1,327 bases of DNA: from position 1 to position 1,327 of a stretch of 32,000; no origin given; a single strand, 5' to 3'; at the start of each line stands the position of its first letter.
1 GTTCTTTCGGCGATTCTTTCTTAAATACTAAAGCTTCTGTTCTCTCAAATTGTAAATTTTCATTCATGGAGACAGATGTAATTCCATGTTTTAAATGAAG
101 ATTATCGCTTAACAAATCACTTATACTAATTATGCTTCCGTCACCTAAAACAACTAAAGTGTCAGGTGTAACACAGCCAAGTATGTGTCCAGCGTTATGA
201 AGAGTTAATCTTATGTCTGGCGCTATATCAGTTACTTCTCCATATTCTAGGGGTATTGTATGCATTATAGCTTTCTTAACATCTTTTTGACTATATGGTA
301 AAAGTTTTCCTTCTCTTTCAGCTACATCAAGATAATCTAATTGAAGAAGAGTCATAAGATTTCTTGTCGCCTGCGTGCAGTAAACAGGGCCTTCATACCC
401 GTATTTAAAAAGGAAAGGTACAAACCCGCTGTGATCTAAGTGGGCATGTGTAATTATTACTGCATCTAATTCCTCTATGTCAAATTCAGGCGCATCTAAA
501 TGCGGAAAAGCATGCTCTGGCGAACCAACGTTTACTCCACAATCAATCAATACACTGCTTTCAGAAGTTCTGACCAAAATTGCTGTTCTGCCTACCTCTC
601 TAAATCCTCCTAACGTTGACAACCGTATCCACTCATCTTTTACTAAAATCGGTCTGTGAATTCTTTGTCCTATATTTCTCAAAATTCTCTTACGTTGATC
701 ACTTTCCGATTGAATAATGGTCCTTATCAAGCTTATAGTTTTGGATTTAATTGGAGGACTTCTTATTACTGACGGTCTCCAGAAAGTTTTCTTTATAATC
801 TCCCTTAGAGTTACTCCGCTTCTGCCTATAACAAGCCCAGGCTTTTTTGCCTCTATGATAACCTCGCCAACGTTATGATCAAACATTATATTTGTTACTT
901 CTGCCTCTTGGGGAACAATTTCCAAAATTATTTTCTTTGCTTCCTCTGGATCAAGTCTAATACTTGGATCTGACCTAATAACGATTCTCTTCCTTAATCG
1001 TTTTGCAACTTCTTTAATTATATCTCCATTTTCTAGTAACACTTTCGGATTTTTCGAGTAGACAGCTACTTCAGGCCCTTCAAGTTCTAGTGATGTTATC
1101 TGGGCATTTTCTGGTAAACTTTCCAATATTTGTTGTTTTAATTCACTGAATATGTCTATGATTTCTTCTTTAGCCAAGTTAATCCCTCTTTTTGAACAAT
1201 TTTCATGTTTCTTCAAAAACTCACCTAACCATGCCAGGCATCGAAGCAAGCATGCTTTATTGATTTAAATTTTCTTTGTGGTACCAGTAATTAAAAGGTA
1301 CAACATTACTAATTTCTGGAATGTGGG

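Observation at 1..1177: Intein inserted in the aCPSF1 beta-CASP ribonuclease directly after the catalytic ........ motif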

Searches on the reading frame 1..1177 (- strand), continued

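Call 31: find_encoding_contigs(protein=P0001, flank=6000, max_places=4)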
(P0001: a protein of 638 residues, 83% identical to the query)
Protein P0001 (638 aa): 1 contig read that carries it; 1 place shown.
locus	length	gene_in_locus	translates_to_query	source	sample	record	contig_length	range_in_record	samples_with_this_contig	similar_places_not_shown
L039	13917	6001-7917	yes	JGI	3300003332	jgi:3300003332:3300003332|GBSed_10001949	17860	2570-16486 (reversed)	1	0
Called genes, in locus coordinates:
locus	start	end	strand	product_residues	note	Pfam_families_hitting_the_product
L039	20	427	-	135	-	PF00203:Ribosomal_S19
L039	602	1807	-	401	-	PF08714:Fae, PF00215:OMPdecase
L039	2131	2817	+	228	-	PF00149:Metallophos, PF12850:Metallophos_2, PF14582:Metallophos_3 (weak)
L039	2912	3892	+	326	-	PF17125:Methyltr_RsmF_N, PF22458:RsmF-B_ferredox, PF01189:Methyltr_RsmB-F, PF01728:FtsJ (weak), PF02475:TRM5-TYW2_MTfase (faint), PF13847:Methyltransf_31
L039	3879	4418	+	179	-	PF17833:pre-PUA_NIP7, PF03657:UPF0113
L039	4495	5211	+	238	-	PF00254:FKBP_C, PF22199:FKBP26_IF, PF18046:FKBP26_C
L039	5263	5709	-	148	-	PF03684:UPF0179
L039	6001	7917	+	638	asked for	PF17214:KH_TffA, PF00753:Lactamase_B, PF23023:Anti-Pycsar_Apyc1, PF12706:Lactamase_B_2, PF16661:Lactamase_B_6, PF10996:Beta-Casp, PF07521:RMMBL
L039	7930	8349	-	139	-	PF04472:SepF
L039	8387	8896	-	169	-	PF09183:DUF1947 (weak), PF17832:Pre-PUA, PF26292:PUA_elF2D, PF01472:PUA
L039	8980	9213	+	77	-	PF01423:LSM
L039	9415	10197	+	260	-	PF01751:Toprim, PF13155:Toprim_2 (faint)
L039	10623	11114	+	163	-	-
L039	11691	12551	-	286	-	PF00483:NTP_transferase, PF12804:NTP_transf_3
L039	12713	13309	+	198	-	PF01022:HTH_5, PF12840:HTH_20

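Call 42: search_solved_structures(query=P0001, max_evalue=1e-20, show_alignments=1)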
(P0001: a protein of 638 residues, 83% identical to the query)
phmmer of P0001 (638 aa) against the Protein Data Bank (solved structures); distinct sequences matched with E-value up to 1e-20: 26.
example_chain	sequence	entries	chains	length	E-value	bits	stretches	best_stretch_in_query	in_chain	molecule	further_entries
2ycb_A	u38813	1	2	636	2.4e-265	885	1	7-637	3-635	CLEAVAGE AND POLYADENYLATION SPECIFICITY FACTOR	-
3af5_A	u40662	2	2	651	2.3e-257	858.6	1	5-638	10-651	Putative uncharacterized protein PH1404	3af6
9bct_J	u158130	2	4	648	1.1e-254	849.7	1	6-638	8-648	Transcription termination factor FttA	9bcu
2xr1_A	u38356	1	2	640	3e-248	828.5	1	6-637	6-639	CLEAVAGE AND POLYADENYLATION SPECIFICITY FACTOR 100 KD SUBUNIT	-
7bfp_B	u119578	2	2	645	3.8e-61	210.5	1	184-637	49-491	Integrator complex subunit 11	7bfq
8r22_C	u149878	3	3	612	4.3e-61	210.3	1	184-637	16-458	Integrator complex subunit 11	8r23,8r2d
7cun_K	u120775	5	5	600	4.7e-61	210.2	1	184-637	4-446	Integrator complex subunit 11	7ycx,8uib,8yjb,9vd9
7pks_k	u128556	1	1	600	4.8e-61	210.2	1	184-637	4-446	Integrator complex subunit 11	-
2dkf_A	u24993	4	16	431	6.2e-61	209.8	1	185-617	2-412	metallo-beta-lactamase superfamily protein | Ribonuclease TTHA0252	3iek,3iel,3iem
8rbx_k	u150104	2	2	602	1.1e-60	208.9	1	184-637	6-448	Integrator complex subunit 11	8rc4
8rbz_k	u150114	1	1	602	1.2e-60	208.9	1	184-637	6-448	Integrator complex subunit 11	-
3idz_A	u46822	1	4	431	2.2e-60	208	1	185-617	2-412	Ribonuclease TTHA0252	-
7sn8_K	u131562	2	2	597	3.8e-60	207.2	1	184-635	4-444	Integrator complex subunit 11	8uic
3ie0_A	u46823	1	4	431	4.4e-60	207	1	185-617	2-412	Ribonuclease TTHA0252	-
3ie1_A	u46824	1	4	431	1.4e-59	205.3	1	185-617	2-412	Ribonuclease TTHA0252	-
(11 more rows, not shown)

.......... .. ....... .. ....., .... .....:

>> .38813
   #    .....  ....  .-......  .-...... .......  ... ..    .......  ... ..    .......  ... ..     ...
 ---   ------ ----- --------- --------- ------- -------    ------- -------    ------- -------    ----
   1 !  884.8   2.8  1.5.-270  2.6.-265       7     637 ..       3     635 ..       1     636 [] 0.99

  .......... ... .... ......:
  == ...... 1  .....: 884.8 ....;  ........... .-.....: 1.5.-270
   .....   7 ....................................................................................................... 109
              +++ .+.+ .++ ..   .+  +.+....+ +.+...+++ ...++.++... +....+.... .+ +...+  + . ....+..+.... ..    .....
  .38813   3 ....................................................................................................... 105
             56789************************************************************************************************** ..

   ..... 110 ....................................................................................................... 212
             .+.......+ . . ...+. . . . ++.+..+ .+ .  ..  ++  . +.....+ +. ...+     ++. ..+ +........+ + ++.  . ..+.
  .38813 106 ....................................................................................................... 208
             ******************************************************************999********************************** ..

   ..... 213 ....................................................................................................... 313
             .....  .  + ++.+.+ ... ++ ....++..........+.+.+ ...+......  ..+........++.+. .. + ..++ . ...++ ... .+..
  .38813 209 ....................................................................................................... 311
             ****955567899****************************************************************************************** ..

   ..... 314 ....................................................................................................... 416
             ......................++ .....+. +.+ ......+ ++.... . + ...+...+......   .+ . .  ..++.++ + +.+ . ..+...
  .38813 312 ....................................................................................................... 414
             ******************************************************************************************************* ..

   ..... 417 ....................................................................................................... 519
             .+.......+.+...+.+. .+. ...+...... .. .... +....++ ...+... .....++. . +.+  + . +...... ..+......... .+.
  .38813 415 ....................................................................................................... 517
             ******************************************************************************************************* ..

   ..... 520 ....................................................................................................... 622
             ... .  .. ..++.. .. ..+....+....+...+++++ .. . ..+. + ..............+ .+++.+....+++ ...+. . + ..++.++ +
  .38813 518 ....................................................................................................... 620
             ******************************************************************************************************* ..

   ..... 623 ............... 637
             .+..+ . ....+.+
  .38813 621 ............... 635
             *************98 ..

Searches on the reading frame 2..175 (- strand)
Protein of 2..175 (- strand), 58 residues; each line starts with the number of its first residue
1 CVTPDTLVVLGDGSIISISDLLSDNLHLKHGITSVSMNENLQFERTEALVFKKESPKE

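Call 5: search_protein_families(library=pfam, proteins=[window:2-175:-], max_evalue=1)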
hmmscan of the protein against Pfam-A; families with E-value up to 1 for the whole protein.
seq(58 aa): 0 families

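Call 6: search_protein_families(library=ncbifam, proteins=[window:2-175:-], max_evalue=1)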
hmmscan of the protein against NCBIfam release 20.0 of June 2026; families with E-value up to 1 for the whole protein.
seq(58 aa): 1 family
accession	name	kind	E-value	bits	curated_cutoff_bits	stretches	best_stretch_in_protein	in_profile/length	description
TIGR01445.1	intein_Nterm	domain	2.6e-06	28.3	24.5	1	1-57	1-60/83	intein N-terminal splicing region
